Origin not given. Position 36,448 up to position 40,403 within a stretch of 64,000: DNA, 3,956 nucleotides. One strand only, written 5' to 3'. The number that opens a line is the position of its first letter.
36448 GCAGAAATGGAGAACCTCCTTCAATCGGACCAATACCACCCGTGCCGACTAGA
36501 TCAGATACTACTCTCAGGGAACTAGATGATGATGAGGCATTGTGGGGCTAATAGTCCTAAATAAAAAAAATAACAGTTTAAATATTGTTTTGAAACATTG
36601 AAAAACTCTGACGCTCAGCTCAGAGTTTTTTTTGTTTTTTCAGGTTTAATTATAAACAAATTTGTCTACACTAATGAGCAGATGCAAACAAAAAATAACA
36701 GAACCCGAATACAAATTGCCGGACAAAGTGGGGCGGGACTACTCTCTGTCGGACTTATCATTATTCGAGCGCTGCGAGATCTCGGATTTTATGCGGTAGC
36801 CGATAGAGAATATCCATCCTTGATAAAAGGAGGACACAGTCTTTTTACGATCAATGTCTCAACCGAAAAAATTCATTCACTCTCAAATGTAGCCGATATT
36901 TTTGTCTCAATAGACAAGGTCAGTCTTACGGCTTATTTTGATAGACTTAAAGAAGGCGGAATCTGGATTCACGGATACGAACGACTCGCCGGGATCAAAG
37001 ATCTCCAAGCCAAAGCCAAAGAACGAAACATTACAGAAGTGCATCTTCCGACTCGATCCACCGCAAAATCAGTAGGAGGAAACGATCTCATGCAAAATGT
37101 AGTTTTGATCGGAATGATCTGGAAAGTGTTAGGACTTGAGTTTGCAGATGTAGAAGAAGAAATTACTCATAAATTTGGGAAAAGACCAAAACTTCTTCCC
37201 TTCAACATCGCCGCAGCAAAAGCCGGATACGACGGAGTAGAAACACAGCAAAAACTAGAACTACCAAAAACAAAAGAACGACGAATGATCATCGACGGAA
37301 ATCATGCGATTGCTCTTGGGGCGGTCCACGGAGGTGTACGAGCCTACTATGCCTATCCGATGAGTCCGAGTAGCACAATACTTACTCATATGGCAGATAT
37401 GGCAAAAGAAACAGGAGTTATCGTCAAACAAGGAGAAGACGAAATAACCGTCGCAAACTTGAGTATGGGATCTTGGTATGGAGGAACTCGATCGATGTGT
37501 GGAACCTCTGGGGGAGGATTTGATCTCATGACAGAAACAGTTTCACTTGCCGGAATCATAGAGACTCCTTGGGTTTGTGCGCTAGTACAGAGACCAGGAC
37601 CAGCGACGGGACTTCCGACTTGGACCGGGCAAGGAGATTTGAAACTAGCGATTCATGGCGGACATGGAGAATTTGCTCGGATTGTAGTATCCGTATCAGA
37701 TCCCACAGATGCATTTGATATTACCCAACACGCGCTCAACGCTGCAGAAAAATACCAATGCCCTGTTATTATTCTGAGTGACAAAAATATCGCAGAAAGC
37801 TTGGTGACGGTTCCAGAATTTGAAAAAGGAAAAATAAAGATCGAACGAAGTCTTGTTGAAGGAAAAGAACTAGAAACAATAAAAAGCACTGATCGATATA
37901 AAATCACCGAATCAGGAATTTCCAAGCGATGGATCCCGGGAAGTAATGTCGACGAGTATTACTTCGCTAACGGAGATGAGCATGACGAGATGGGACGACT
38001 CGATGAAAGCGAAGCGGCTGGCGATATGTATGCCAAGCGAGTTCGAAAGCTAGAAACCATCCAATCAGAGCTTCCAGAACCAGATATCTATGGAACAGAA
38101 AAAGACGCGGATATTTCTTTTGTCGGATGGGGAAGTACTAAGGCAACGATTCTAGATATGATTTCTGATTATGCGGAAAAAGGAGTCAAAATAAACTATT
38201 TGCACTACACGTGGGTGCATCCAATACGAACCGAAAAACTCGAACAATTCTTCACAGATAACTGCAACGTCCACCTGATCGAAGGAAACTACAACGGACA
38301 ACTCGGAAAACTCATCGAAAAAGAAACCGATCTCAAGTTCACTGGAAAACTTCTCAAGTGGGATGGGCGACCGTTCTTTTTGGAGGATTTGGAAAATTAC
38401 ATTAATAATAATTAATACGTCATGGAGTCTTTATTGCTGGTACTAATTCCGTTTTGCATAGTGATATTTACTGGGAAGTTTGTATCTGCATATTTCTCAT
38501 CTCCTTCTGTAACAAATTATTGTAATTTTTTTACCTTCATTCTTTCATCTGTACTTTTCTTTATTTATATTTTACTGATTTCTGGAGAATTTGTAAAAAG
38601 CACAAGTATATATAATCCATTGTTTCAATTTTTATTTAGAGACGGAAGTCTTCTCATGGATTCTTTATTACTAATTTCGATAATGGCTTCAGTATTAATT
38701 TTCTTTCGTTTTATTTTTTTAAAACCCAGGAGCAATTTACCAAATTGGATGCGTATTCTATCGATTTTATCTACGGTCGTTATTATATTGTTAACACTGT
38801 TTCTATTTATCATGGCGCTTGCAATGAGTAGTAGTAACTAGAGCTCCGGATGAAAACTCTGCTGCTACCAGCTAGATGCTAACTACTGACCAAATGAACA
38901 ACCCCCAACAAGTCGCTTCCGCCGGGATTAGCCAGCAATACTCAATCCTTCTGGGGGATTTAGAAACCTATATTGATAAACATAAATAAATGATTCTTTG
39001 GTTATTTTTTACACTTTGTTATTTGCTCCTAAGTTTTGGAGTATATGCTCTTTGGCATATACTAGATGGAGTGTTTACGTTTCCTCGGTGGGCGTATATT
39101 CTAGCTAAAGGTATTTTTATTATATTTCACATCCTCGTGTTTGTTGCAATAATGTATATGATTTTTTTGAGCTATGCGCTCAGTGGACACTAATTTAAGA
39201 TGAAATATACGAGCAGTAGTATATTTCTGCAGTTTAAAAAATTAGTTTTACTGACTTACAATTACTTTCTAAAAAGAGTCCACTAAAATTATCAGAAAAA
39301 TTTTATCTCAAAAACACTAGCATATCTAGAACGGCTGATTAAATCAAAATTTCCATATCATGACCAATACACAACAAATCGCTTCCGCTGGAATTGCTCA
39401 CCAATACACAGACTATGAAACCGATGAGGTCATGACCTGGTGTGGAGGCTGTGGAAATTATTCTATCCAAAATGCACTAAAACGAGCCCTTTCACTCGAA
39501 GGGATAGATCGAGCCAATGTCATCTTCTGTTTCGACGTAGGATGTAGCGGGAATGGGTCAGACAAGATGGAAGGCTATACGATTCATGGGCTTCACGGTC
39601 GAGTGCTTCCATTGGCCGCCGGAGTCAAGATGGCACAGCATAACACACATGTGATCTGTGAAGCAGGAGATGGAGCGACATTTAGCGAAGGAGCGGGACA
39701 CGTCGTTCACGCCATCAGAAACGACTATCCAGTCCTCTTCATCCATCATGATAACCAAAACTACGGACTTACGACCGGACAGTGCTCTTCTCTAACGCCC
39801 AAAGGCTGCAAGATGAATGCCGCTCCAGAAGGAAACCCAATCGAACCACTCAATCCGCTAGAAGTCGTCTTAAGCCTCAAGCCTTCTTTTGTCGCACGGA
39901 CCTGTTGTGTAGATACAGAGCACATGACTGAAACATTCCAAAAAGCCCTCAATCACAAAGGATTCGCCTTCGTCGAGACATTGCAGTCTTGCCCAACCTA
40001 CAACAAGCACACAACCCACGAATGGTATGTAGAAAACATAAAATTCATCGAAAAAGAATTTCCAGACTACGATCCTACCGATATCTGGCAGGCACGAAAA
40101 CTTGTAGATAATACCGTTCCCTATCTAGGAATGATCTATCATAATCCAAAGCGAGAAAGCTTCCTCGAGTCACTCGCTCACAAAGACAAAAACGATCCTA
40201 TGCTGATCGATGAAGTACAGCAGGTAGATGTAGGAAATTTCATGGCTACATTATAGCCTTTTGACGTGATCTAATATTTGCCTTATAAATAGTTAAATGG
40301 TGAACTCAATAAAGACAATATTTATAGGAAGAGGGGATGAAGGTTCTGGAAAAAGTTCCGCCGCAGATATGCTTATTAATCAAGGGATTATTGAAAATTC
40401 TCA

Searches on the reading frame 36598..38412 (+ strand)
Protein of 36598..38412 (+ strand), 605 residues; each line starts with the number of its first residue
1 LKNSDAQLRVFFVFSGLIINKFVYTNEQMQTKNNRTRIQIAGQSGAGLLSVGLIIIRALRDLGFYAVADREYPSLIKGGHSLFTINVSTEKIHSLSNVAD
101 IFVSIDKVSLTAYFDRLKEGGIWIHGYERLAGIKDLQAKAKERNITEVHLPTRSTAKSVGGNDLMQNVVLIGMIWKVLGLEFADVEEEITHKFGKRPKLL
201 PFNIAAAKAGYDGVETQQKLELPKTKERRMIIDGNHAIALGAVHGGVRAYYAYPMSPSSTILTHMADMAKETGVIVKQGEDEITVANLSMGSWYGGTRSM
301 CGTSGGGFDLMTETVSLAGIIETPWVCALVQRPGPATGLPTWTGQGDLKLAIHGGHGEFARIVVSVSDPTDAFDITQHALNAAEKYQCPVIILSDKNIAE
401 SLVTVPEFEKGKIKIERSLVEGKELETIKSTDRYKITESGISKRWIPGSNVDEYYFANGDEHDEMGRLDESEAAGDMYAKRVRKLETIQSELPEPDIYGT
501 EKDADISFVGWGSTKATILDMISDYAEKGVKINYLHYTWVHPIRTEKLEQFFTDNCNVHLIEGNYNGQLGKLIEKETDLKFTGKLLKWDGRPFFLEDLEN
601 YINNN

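Call 77: search_protein_families(library=pfam, proteins=[window:36598-38412:+], max_evalue=0.0001)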
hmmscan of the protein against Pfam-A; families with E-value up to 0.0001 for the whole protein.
window:36598-38412:+ (605 aa): 2 families
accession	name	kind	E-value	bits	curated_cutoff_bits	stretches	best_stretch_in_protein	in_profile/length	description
PF01855.24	POR_N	-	5.4e-42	144.5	27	1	241-426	2-188/231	Pyruvate flavodoxin/ferredoxin oxidoreductase, thiamine diP-bdg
PF01558.24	POR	-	1.4e-29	104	27.4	1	45-212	2-173/173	Pyruvate ferredoxin/flavodoxin oxidoreductase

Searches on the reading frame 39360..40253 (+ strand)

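Call 77: search_protein_families(library=pfam, proteins=[window:39360-40253:+], max_evalue=0.0001)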
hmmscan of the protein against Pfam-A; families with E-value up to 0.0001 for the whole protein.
window:39360-40253:+ (298 aa): 2 families
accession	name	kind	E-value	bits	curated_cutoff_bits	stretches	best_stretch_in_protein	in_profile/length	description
PF02775.26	TPP_enzyme_C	-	5.5e-24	85.1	21.9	1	73-206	24-150/151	Thiamine pyrophosphate enzyme, C-terminal TPP binding domain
PF12367.13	PFO_beta_C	-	1.3e-11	44.8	24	1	211-274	1-63/66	Pyruvate ferredoxin oxidoreductase beta subunit C terminal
